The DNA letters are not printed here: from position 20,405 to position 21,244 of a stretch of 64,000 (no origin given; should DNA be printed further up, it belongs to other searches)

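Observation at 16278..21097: Acyl-CoA synthetase fused to, and followed by four paralogues of, a membrane-anchored Q/S/T/N/L-rich helical module: candidate undescribed membrane complex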

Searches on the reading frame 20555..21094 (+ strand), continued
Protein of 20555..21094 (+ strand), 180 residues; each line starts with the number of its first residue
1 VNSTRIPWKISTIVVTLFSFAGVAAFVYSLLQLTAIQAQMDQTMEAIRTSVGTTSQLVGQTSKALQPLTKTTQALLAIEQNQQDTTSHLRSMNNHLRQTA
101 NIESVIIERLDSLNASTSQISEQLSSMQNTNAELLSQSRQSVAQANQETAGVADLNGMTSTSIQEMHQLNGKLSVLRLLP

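Call 45: find_encoding_contigs(protein=P0021, flank=10000, max_places=2)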
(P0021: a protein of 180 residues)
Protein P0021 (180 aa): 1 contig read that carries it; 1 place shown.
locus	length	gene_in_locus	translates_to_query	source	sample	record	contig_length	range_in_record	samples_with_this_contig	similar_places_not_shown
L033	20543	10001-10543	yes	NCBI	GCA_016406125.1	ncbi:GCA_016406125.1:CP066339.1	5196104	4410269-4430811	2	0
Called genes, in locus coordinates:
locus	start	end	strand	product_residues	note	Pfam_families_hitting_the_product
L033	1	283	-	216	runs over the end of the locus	PF00072:Response_reg, PF00196:GerE, PF08281:Sigma70_r4_2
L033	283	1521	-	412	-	PF13188:PAS_8 (weak), PF07730:HisKA_3, PF02518:HATPase_c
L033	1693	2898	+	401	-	PF07992:Pyr_redox_2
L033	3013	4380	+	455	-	PF01654:Cyt_bd_oxida_I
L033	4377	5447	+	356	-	PF02322:Cyt_bd_oxida_II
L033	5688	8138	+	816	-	PF00501:AMP-binding, PF23562:AMP-binding_C_3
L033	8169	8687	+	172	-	-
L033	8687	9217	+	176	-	-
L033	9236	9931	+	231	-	-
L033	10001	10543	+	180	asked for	-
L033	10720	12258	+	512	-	PF01946:Thi4 (weak), PF00890:FAD_binding_2 (faint), PF01266:DAO, PF01494:FAD_binding_3 (weak), PF12831:FAD_oxidored (faint), PF13450:NAD_binding_8 (weak), PF00355:Rieske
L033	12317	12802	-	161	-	PF01252:Peptidase_A8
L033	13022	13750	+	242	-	PF00657:Lipase_GDSL, PF13472:Lipase_GDSL_2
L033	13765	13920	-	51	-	-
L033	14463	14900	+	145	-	PF00392:GntR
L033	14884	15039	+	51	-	-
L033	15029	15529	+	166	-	PF07638:Sigma70_ECF (faint), PF04542:Sigma70_r2, PF08281:Sigma70_r4_2, PF04545:Sigma70_r4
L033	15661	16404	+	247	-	-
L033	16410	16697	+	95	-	-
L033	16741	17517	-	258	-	PF02900:LigB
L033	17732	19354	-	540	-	PF00324:AA_permease, PF13520:AA_permease_2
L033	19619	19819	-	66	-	-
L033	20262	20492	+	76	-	-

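Call 46: find_encoding_contigs(protein=P0026, flank=10000, max_places=2)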
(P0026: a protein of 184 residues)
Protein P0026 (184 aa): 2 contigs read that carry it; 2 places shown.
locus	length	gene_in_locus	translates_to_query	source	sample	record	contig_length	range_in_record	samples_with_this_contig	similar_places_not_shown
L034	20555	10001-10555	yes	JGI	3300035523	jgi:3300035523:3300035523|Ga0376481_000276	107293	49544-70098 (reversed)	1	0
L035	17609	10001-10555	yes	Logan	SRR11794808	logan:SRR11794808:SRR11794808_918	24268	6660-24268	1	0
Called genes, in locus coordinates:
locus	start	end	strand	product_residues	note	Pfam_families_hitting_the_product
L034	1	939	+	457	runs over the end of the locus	PF00171:Aldedh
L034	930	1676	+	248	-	PF00106:adh_short, PF08659:KR, PF13561:adh_short_C2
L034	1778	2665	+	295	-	PF00793:DAHP_synth_1, PF03102:NeuB (faint)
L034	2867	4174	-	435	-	PF00709:Adenylsucc_synt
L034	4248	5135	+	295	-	PF00126:HTH_1, PF03466:LysR_substrate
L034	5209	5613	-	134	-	-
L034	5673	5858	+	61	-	-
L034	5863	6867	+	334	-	PF00149:Metallophos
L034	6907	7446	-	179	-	-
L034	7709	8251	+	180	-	-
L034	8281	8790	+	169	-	-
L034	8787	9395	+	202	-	-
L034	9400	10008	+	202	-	-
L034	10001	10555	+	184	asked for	-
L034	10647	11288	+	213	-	PF01205:Impact_N, PF09186:DUF1949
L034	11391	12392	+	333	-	PF01476:LysM, PF23473:LysM3_LYK4_5 (weak), PF01476:LysM, PF01551:Peptidase_M23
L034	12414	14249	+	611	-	PF03717:PBP_dimer, PF00905:Transpeptidase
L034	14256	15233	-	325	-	PF00291:PALP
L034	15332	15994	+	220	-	-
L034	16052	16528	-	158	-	-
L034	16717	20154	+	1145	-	PF00289:Biotin_carb_N, PF02222:ATP-grasp, PF02786:CPSase_L_D2, PF07478:Dala_Dala_lig_C, PF02785:Biotin_carb_C, PF00682:HMGL-like, PF02436:PYC_OADA, PF00364:Biotin_lipoyl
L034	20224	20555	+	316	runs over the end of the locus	-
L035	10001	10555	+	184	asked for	-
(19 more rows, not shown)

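Call 47: find_encoding_contigs(protein=P0020, flank=10000, max_places=2)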
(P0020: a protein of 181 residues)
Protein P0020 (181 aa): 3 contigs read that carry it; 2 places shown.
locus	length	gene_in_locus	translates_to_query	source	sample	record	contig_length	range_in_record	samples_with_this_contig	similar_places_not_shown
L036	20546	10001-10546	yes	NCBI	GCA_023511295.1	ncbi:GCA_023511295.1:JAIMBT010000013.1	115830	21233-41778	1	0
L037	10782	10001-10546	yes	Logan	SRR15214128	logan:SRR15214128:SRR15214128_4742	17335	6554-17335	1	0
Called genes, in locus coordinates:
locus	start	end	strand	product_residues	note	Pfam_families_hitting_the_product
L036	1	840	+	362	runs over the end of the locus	PF00291:PALP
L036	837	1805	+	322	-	PF00288:GHMP_kinases_N, PF08544:GHMP_kinases_C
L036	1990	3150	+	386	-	PF24568:CC_PcsB, PF00877:NLPC_P60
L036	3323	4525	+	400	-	PF01828:Peptidase_A4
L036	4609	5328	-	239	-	PF00106:adh_short, PF01370:Epimerase (weak), PF03435:Sacchrp_dh_NADP (faint), PF08659:KR, PF13561:adh_short_C2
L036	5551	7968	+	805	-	PF00501:AMP-binding, PF23562:AMP-binding_C_3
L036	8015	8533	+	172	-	-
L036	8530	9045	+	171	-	-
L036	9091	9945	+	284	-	-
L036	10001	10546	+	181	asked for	-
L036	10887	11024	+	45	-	-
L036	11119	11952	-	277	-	PF01471:PG_binding_1, PF09374:PG_binding_3 (faint), PF03734:YkuD, PF01471:PG_binding_1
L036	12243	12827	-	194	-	PF03473:MOSC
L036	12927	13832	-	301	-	PF00892:EamA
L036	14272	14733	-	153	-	-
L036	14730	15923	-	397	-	PF03576:Peptidase_S58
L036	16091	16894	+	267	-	PF02535:Zip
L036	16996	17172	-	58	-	-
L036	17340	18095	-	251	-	PF21984:DnaD_N, PF12802:MarR_2 (faint), PF07261:DnaB_2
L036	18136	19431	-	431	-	PF01336:tRNA_anti-codon, PF00152:tRNA-synt_2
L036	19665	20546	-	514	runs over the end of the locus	PF13191:AAA_16 (weak), PF13401:AAA_22 (faint), PF00004:AAA, PF07728:AAA_5 (faint), PF17862:AAA_lid_3, PF01434:Peptidase_M41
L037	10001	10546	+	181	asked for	-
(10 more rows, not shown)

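Call 52: search_protein_families(library=padloc, proteins=[window:20555-21094:+], max_evalue=0.1)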
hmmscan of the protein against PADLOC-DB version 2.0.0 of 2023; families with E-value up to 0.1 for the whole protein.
window:20555-21094:+ (180 aa): 9 families
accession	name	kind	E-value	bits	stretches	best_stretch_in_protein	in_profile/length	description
PDLC00006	DruC1|DruC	-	0.00061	16.4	1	38-160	171-293/626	Unknown function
PDLC00637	ZorA2|ZorA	-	0.0016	15.3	1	32-147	225-341/420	MotA/ExbB/TolQ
PDLC02839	DpdD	-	0.0021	14.8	1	37-148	248-359/676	DpdD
PDLC00580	JetC3|JetC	-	0.0021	14.4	1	33-166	250-391/1068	DUF3584 domain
PDLC00623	ZorC1|ZorC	-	0.012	12.3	1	20-166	470-614/687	EH signature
PDLC03976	PD-Lambda-1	-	0.037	10.9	1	29-150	16-123/491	-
PDLC02722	PbeC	-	0.047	10.3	1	64-156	355-441/643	PbeC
PDLC00581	JetC3|JetC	-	0.054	9.2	1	34-166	967-1092/1473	DUF3584 domain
PDLC00519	JetC1|JetC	-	0.055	9.6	1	35-152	332-446/1097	DUF3584 domain; MukB-like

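Call 53: search_protein_families(library=phrogs, proteins=[window:20555-21094:+], max_evalue=0.1)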
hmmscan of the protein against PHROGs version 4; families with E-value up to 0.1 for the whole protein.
window:20555-21094:+ (180 aa): 5 families
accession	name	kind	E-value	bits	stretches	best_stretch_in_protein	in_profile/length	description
phrog_788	-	tail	0.0033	18.2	1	43-134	199-288/297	tail protein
phrog_1272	-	tail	0.013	14.2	1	30-163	22-149/1606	tail length tape measure protein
phrog_3590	-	unknown function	0.046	14.1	1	38-166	167-292/481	-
phrog_5553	-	unknown function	0.052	14.8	1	63-168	4-109/114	-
phrog_6440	-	unknown function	0.061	14.3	0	98-173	24-99/186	-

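Call 54: list_cluster_members(proteins=[P0027, P0028, P0030, P0031, P0033, P0036, P0039, P0042, P0045, P0051])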
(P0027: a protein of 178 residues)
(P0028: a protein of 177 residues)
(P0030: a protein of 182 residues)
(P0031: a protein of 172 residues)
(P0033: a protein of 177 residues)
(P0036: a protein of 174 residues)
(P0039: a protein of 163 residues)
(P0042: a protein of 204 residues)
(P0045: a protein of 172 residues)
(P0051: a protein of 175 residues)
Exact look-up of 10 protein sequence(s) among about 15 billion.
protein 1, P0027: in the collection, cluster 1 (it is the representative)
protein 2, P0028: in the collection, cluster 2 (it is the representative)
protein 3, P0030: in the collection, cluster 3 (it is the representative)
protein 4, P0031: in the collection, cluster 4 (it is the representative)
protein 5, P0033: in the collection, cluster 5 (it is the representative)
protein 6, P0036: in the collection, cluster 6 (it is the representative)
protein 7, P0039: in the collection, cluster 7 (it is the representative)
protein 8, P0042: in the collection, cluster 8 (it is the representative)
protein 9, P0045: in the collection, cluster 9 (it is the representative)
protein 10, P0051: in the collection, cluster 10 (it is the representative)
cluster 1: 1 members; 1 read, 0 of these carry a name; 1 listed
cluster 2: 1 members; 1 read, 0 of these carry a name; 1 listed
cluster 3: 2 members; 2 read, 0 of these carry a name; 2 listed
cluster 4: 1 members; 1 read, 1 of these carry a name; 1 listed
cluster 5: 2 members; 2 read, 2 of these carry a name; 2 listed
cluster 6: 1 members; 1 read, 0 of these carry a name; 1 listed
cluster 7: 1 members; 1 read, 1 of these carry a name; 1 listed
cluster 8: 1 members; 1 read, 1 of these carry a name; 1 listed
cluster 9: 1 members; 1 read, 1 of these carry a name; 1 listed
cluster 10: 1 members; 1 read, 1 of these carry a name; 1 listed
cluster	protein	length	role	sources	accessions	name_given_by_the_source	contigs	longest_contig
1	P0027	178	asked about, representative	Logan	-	-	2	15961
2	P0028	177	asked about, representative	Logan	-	-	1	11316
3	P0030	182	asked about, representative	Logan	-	-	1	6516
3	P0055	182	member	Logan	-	-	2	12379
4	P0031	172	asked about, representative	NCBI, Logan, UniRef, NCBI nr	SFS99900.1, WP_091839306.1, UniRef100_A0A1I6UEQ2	hypothetical protein [Marininema halotolerans] | Uncharacterized protein n=1 Tax=Marininema halotolerans TaxID=1155944 ...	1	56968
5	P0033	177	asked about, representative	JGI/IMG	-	uncharacterized phage infection (PIP) family protein YhgE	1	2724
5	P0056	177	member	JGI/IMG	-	uncharacterized phage infection (PIP) family protein YhgE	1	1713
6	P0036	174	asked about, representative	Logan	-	-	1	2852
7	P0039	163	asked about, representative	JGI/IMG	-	septal ring factor EnvC (AmiA/AmiB activator)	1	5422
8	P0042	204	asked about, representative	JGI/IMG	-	hypothetical protein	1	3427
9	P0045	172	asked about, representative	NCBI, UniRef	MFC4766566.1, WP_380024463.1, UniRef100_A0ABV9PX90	hypothetical protein [Effusibacillus consociatus] | Uncharacterized protein n=1 Tax=Effusibacillus consociatus TaxID=1117041 ...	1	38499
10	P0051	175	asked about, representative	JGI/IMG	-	DNA repair ATPase RecN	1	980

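Call 55: find_encoding_contigs(protein=P0031, flank=10000, max_places=1)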
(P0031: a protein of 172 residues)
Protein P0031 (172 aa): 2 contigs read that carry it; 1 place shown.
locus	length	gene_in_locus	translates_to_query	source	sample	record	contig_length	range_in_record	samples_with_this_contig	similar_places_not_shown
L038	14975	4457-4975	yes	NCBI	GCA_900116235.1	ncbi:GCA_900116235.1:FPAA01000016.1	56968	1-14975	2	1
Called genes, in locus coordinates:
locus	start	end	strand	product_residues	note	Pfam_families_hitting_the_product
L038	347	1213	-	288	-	PF14540:NTF-like (weak), PF22339:YgxA-like_sub_bind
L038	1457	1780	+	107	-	PF11023:DUF2614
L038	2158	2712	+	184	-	-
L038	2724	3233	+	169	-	-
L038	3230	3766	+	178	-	-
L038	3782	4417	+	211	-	-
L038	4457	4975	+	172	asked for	-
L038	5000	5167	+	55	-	-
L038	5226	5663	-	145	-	PF01475:FUR, PF12840:HTH_20 (weak)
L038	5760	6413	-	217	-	PF00730:HhH-GPD, PF00633:HHH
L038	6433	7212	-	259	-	PF05401:NodS (weak), PF13489:Methyltransf_23 (weak), PF08241:Methyltransf_11, PF08242:Methyltransf_12, PF13649:Methyltransf_25, PF13847:Methyltransf_31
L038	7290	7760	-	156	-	PF00578:AhpC-TSA, PF08534:Redoxin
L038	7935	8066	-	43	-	-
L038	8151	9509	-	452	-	PF00672:HAMP, PF00512:HisKA, PF02518:HATPase_c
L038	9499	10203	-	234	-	PF00072:Response_reg, PF00486:Trans_reg_C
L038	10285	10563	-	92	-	-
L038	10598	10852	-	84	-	-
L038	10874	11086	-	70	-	PF10676:gerPA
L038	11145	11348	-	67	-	PF10676:gerPA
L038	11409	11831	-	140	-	PF00011:HSP20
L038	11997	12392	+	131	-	PF10737:GerPC (weak)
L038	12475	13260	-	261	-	PF06182:ABC2_membrane_6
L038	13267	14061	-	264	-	PF06182:ABC2_membrane_6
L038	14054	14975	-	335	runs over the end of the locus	PF00005:ABC_tran, PF13304:AAA_21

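Call 56: find_encoding_contigs(protein=P0045, flank=10000, max_places=1)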
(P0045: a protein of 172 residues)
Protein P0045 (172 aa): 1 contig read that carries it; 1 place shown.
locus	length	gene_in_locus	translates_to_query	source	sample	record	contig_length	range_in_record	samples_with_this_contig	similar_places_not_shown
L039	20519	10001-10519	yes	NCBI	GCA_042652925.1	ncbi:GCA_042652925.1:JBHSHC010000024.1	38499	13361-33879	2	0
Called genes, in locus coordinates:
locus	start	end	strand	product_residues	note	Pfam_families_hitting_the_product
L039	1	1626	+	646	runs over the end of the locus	PF00158:Sigma54_activat, PF01078:Mg_chelatase, PF05496:RuvB_N (weak), PF07728:AAA_5, PF13401:AAA_22 (weak), PF00004:AAA, PF05362:Lon_C, PF13541:ChlI (weak), +2 more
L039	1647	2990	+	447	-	PF00772:DnaB, PF03796:DnaB_C, PF06745:ATPase (faint), PF13481:AAA_25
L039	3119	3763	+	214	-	PF09997:DUF2238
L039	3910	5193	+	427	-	PF00709:Adenylsucc_synt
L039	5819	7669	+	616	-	PF00501:AMP-binding, PF23562:AMP-binding_C_3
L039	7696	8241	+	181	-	-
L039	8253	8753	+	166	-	-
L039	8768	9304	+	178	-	-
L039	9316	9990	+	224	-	-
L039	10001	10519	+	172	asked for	-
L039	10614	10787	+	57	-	-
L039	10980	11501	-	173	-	-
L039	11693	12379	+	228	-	PF00072:Response_reg, PF00486:Trans_reg_C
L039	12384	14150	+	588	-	PF23846:Cache_WalK, PF00672:HAMP, PF00989:PAS (weak), PF13581:HATPase_c_2 (faint), PF00512:HisKA, PF02518:HATPase_c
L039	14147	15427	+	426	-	PF07435:YycH_N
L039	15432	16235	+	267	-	PF09648:YycI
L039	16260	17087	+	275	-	PF00753:Lactamase_B, PF23023:Anti-Pycsar_Apyc1, PF12706:Lactamase_B_2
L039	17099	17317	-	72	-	-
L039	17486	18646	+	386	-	PF00089:Trypsin, PF13365:Trypsin_2, PF00595:PDZ, PF13180:PDZ_2, PF17820:PDZ_6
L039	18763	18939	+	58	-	PF14116:YyzF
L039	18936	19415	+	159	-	PF02590:SPOUT_MTase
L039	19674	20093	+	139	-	PF00376:MerR, PF13411:MerR_1, PF09278:MerR-DNA-bind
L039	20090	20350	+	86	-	PF05052:MerE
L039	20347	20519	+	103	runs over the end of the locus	-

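Call 71: fold_search(model_id=the predicted structure, library=pdb)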
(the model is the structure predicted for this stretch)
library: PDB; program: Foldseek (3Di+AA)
matches with E <= 10: 0; with E <= 0.001: 0
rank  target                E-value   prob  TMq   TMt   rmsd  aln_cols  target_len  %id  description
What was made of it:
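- Tried and rejected: A Foldseek search of the single-helix model against PDB gave 0 hits (call 71).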
